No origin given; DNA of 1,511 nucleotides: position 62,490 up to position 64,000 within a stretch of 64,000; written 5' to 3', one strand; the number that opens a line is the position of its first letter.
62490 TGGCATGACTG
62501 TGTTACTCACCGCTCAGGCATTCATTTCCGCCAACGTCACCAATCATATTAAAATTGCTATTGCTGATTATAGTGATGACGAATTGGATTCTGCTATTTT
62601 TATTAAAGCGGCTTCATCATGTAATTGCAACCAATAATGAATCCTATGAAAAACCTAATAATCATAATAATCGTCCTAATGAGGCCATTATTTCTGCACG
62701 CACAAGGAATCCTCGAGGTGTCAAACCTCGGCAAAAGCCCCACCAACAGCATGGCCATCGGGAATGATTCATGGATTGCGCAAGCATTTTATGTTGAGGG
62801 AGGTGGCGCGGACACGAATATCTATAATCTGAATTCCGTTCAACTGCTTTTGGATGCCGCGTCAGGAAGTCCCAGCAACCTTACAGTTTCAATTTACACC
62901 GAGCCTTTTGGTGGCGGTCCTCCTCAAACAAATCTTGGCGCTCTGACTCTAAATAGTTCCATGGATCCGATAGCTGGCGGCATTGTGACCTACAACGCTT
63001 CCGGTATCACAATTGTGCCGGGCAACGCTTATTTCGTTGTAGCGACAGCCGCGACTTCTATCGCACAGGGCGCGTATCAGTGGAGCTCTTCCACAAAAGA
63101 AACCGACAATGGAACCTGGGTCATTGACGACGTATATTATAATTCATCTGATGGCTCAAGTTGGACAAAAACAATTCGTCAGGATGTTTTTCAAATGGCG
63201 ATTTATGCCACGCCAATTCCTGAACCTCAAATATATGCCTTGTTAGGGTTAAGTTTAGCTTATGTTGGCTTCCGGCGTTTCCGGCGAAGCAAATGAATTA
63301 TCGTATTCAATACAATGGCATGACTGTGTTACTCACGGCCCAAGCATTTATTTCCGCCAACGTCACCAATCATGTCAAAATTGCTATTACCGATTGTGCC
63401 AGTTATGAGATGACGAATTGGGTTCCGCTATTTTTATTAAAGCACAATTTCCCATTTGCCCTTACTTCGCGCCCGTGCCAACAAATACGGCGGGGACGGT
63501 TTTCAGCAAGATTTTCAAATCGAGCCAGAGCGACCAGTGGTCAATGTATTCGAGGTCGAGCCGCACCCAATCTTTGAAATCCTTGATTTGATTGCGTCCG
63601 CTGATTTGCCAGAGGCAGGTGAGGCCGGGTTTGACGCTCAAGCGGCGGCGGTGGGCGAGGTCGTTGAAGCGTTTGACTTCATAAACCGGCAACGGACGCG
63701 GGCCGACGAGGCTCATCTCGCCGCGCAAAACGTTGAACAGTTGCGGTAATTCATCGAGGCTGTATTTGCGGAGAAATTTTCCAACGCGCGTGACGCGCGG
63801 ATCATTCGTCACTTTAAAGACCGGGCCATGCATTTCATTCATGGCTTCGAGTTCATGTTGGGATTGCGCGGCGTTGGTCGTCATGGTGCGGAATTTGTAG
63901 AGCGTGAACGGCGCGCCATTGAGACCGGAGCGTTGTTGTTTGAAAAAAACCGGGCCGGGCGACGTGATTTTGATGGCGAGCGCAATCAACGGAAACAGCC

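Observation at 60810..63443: Three PEP-CTERM paralogs, each followed by a relic of a choice-of-anchor-L gene tail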

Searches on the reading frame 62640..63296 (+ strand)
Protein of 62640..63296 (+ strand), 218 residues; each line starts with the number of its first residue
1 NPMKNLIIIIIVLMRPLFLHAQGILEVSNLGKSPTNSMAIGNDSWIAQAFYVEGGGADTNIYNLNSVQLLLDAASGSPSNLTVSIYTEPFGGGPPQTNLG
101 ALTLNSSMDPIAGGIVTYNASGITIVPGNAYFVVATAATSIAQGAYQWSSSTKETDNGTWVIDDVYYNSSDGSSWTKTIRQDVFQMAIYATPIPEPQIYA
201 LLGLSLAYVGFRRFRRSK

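Call 5: search_protein_families(library=ncbifam, proteins=[window:62640-63296:+], max_evalue=0.1)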
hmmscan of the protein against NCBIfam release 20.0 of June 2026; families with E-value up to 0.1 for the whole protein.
window:62640-63296:+ (218 aa): 12 families
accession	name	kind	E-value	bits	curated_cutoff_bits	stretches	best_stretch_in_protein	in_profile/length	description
NF041539.1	choice_anch_R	domain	1.1e-17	64.4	30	1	28-191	1-155/155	choice-of-anchor R domain-containing protein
NF033554.9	floc_PepA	equivalog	0.00019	21.3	80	1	73-217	112-261/261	flocculation-associated PEP-CTERM protein PepA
NF041538.1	PEP_EDSA_1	subfamily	0.00038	20.2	100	1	171-216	265-307/307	EDSAP-1 family PEP-CTERM protein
NF038125.1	PEP_CTERM_THxN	subfamily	0.0022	17.6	85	1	184-215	213-245/246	THxN family PEP-CTERM protein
NF038129.1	PEP_NF038129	equivalog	0.0024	17.7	65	1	178-216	156-194/194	NF038129 family PEP-CTERM protein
NF038126.1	PEP_CTERM_FxDxF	subfamily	0.003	17.8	50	1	184-216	133-165/165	FxDxF family PEP-CTERM protein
TIGR02595.1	PEP_CTERM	domain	0.0049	17.6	16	1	193-216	1-24/24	PEP-CTERM sorting domain-containing protein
NF038124.1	PEP_CTERM_TLD_A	exception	0.0059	16.2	100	1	139-216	164-234/235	PEP_CTERM-anchored TLD domain-containing protein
NF038120.1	PEP_CTERM_QFxxD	subfamily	0.037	13.9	80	1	180-216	177-214/215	NF038120 family PEP-CTERM protein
NF038118.1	PEP_CTERM_CCXG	equivalog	0.049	13.3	90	0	172-215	160-198/199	CCXG family PEP-CTERM protein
NF033191.4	JDVT-CTERM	domain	0.082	12.8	27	0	198-215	18-35/35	JDVT-CTERM domain-containing protein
NF038119.1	PEP_CTERM_MHFG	equivalog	0.091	13.1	100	0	179-216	222-259/260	MHFG family PEP-CTERM protein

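Call 6: search_protein_families(library=pfam, proteins=[window:62640-63296:+], max_evalue=0.1)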
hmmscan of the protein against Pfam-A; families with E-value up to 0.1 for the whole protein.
window:62640-63296:+ (218 aa): 1 family
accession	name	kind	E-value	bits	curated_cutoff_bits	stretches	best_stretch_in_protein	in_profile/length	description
PF07589.16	PEP-CTERM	-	0.015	15.8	20.7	1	192-215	1-23/24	PEP-CTERM motif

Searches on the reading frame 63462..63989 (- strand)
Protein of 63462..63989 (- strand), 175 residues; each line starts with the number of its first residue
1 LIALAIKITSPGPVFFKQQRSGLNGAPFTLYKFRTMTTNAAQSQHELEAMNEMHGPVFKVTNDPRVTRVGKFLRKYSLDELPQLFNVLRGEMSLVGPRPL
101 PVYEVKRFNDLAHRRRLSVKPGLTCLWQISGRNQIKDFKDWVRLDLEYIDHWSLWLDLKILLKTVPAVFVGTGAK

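Call 68: search_protein_families(library=ncbifam, proteins=[window:63462-63989:-], max_evalue=0.00001)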
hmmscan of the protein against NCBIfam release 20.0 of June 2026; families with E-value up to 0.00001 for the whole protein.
window:63462-63989:- (175 aa): 10 families
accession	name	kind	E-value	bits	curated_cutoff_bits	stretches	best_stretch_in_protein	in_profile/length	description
TIGR03025.1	EPS_sugtrans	subfamily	2.2e-85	287.5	295.55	1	1-175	279-445/445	exopolysaccharide biosynthesis polyprenyl glycosylphosphotransferase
NF041877.1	EPS_EpsZ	equivalog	9.2e-79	265.2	800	1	1-174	287-458/459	exopolysaccharide biosynthesis polyisoprenyl-phosphate hexose-1-phosphate transferase EpsZ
TIGR03023.1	WcaJ_sugtrans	equivalog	9.3e-72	242.7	410.75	1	1-174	284-452/453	undecaprenyl-phosphate glucose phosphotransferase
TIGR03022.1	WbaP_sugtrans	subfamily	4.3e-66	224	403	1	1-174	280-455/456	undecaprenyl-phosphate galactose phosphotransferase WbaP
NF052601.1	undeca_RfbP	equivalog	2.6e-53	180.8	330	1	2-170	67-237/244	undecaprenyl-phosphate galactose phosphotransferase family protein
TIGR03013.1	EpsB_2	subfamily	3.8e-47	161.4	393.35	1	2-175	277-443/443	TIGR03013 family XrtA/PEP-CTERM system glycosyltransferase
NF050817.1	PolSacchBiosHfsE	equivalog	2e-44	152.1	750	1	1-168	293-459/467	polysaccharide biosynthesis protein HfsE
NF007518.0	PRK10124.1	equivalog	1.1e-42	146.3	684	1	1-173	295-462/464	undecaprenyl-phosphate glucose phosphotransferase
NF011751.0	PRK15204.1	equivalog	1.2e-42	146.1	907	1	1-174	299-475/476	undecaprenyl-phosphate galactose phosphotransferase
NF045514.1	glycotran_HepC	equivalog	2.5e-21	76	140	1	2-104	139-216/220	heterocyst development glycosyltransferase HepC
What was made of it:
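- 63462..64000 (-): Convergent gene that bounds the array: an EPS polyprenyl glycosylphosphotransferase, cut by the window end. TIGR03025 E 2e-85 (call 68).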
